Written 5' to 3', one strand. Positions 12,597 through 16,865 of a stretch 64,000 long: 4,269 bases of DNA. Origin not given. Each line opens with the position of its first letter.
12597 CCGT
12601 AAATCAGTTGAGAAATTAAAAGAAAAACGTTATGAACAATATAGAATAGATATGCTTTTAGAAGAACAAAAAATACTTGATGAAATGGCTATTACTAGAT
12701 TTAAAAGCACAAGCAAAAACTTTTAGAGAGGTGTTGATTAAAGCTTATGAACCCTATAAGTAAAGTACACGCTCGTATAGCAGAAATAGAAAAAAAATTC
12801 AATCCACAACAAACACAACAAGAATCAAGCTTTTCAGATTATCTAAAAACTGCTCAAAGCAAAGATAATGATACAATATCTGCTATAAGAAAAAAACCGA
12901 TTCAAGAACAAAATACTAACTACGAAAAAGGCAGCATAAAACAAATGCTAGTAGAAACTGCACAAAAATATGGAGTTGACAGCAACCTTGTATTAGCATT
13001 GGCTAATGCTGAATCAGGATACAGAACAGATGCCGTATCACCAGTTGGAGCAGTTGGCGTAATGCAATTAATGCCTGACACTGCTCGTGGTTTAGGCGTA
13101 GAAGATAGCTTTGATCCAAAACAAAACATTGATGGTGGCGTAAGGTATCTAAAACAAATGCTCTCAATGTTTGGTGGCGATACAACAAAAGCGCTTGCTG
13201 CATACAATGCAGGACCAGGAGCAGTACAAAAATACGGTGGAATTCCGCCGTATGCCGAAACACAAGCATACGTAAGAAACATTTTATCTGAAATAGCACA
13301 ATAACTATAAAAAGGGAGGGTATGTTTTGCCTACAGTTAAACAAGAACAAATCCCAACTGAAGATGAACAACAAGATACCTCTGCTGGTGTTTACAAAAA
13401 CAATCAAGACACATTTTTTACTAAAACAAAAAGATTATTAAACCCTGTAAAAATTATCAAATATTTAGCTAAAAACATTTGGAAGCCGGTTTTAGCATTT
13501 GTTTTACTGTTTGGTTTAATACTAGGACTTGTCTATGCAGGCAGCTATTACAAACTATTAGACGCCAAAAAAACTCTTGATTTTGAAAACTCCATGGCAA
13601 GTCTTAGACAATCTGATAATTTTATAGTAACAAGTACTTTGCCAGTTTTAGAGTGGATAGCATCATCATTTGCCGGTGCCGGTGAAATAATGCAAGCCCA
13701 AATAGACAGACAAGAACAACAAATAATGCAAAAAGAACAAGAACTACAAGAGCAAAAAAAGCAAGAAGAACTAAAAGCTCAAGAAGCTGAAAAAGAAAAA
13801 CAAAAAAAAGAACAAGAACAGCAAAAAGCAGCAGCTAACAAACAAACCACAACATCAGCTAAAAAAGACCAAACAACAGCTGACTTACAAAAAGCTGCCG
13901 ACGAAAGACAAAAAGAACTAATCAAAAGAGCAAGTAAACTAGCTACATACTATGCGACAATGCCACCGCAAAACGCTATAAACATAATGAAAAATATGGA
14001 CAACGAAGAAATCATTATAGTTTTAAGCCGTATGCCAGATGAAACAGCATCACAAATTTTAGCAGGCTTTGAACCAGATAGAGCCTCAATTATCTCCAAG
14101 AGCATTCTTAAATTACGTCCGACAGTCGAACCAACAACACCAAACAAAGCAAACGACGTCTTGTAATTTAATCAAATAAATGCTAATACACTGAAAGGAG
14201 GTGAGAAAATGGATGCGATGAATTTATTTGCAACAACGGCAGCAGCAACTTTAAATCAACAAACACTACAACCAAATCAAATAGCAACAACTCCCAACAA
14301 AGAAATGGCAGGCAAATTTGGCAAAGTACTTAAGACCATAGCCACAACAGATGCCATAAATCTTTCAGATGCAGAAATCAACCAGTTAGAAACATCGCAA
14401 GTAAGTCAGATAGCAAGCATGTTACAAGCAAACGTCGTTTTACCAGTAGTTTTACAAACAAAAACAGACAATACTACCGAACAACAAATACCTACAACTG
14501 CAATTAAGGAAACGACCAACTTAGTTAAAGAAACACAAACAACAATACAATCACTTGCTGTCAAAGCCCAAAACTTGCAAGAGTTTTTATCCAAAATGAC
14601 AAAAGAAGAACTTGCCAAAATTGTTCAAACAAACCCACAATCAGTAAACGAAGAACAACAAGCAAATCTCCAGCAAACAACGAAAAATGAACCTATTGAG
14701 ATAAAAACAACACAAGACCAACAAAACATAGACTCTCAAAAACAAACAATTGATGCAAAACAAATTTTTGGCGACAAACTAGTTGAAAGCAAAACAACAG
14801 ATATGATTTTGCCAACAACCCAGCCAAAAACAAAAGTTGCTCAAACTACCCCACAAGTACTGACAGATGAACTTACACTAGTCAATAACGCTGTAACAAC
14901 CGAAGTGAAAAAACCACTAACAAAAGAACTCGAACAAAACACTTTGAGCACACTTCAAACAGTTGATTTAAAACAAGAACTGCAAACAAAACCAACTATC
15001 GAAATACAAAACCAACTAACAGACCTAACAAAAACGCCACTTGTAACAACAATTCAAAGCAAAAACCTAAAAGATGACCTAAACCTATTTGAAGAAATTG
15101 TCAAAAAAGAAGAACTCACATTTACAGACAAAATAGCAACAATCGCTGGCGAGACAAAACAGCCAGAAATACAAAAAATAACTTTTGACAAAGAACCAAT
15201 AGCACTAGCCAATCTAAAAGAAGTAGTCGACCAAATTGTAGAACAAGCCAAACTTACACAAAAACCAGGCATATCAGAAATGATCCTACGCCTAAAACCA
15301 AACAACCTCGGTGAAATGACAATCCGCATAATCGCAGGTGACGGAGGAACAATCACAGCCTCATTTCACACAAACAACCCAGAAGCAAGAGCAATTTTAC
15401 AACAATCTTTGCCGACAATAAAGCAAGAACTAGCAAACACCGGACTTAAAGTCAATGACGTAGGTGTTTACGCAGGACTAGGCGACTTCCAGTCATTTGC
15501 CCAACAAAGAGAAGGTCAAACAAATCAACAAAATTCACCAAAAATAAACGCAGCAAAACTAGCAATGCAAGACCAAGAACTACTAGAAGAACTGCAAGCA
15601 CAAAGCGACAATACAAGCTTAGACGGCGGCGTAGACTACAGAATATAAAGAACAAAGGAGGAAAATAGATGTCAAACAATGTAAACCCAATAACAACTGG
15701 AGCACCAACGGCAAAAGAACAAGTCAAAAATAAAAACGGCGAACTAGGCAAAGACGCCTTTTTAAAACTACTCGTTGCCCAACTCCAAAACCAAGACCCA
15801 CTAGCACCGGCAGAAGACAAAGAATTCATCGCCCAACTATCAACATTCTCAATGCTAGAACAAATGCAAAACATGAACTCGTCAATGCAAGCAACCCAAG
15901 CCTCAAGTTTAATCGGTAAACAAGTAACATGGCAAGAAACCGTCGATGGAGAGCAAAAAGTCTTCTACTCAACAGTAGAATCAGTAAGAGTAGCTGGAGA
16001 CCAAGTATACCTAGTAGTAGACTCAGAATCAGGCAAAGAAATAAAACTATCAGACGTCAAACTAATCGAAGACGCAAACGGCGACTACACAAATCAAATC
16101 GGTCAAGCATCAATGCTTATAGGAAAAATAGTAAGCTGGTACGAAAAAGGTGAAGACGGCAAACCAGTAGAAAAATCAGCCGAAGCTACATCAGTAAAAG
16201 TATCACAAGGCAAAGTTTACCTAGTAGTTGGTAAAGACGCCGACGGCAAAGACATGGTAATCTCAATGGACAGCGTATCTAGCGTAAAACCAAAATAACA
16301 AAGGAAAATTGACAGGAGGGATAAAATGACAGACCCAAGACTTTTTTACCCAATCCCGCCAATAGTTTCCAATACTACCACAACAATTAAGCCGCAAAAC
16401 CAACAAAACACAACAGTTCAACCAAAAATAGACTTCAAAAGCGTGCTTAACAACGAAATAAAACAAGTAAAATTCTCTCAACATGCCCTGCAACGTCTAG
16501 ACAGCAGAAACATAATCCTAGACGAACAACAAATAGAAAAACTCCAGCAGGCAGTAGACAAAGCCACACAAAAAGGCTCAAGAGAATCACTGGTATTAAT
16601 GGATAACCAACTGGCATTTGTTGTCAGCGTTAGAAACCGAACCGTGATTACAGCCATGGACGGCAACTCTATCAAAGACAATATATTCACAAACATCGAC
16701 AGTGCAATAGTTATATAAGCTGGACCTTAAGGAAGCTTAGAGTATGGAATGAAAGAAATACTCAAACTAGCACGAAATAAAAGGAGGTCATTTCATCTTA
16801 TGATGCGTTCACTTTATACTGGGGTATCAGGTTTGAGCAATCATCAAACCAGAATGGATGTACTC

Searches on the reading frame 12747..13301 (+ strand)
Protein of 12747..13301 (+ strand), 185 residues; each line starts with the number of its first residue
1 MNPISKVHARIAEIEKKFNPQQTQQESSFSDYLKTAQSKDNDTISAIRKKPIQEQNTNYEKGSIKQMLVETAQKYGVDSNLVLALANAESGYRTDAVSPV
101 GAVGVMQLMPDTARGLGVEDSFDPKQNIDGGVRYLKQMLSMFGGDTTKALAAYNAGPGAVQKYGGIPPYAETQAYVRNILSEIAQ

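Call 50: search_protein_families(library=pfam, proteins=[window:12747-13301:+], max_evalue=0.001)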
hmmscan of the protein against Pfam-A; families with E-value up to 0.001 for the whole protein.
window:12747-13301:+ (185 aa): 2 families
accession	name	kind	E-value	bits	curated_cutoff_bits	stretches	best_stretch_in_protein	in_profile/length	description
PF01464.25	SLT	-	5.6e-31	107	21.3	1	70-167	5-108/117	Transglycosylase SLT domain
PF13406.11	SLT_2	-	6.6e-05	22.7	24.3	0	62-92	71-101/292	Transglycosylase SLT domain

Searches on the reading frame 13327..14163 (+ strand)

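Call 50: search_protein_families(library=pfam, proteins=[window:13327-14163:+], max_evalue=0.001)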
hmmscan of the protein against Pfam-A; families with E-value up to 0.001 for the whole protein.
window:13327-14163:+ (279 aa): 2 families
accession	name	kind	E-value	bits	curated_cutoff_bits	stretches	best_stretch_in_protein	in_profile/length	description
PF03448.22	MgtE_N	-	3.9e-05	24.6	25.9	1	205-256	42-93/102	MgtE intracellular N domain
PF14841.11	FliG_M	-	0.00025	21.6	25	0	230-266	17-53/76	FliG middle domain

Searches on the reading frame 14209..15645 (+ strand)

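Call 50: search_protein_families(library=pfam, proteins=[window:14209-15645:+], max_evalue=0.001)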
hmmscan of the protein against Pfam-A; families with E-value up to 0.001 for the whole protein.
window:14209-15645:+ (479 aa): 1 family
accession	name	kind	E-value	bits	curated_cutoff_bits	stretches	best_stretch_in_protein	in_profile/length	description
PF02120.21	Flg_hook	-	4.4e-18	65.3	29.8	1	345-424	2-80/85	Flagellar hook-length control protein FliK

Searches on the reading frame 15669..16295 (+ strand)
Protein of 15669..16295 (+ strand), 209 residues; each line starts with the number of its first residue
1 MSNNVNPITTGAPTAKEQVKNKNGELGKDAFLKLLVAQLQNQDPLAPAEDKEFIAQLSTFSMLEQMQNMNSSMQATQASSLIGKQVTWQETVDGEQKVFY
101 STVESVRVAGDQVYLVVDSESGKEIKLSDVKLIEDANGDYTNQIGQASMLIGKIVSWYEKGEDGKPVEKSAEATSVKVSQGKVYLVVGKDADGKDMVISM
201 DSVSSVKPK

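Call 50: search_protein_families(library=pfam, proteins=[window:15669-16295:+], max_evalue=0.001)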
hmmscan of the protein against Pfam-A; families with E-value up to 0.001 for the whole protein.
window:15669-16295:+ (209 aa): 2 families
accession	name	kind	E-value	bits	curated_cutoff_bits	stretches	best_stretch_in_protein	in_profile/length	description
PF03963.19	FlgD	-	2.4e-22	79.4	27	1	7-74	7-74/75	Flagellar hook capping protein - N-terminal region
PF13861.12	FLgD_tudor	-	5.9e-11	42.8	26.9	1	73-131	1-58/58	FlgD Tudor-like domain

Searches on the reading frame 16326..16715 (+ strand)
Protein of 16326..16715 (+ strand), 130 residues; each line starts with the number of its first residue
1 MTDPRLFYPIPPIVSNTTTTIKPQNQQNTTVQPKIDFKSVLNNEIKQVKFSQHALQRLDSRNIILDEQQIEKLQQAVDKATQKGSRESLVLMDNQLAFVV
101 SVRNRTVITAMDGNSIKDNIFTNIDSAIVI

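Call 50: search_protein_families(library=pfam, proteins=[window:16326-16715:+], max_evalue=0.001)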
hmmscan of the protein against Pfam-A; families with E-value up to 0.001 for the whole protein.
window:16326-16715:+ (130 aa): 1 family
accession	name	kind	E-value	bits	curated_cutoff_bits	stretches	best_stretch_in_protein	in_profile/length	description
PF12611.13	Flagellar_put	-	1.2e-12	47.8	21.1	1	106-129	1-24/24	Putative flagellar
